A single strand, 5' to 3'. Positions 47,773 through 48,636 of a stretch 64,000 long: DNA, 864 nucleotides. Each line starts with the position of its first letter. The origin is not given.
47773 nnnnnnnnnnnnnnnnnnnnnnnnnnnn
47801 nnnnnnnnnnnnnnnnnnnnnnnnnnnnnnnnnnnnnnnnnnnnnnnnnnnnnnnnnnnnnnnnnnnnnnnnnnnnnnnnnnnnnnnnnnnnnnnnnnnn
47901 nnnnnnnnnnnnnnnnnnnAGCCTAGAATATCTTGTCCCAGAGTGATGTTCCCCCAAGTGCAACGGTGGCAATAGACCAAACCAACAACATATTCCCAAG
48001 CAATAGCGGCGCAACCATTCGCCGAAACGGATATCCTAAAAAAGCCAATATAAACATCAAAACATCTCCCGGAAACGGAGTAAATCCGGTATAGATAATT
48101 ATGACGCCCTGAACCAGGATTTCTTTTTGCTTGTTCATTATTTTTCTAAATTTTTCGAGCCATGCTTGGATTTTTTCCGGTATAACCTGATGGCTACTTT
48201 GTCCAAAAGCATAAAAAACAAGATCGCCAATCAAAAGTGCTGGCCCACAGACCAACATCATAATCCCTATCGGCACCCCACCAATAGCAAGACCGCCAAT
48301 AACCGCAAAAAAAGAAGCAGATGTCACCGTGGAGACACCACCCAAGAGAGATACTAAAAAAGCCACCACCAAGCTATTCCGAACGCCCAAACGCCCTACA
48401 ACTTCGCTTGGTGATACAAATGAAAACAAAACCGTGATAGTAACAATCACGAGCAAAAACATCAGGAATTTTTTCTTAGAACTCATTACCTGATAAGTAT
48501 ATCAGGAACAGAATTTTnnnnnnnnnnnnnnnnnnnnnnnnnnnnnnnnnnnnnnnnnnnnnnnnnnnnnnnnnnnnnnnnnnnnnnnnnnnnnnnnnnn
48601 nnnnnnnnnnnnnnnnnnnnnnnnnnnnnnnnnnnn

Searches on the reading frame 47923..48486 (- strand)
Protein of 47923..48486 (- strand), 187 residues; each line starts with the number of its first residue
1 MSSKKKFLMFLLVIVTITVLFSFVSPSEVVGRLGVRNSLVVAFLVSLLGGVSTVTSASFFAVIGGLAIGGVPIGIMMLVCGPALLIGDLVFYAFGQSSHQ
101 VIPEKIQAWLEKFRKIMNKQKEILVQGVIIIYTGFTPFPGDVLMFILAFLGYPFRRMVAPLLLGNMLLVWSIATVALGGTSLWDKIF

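Call 4: search_protein_families(library=pfam, proteins=[window:47923-48486:-], max_evalue=0.01)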
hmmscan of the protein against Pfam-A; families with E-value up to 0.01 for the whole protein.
window:47923-48486:- (187 aa): 0 families

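Call 6: search_protein_families(library=ncbifam, proteins=[window:47923-48486:-], max_evalue=0.001)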
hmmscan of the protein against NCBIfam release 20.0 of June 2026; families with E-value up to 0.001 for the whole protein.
window:47923-48486:- (187 aa): 0 families

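Call 76: search_protein_families(library=ncbifam, proteins=[window:47923-48486:-], max_evalue=0.01)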
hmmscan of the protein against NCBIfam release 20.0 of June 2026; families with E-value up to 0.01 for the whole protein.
window:47923-48486:- (187 aa): 0 families
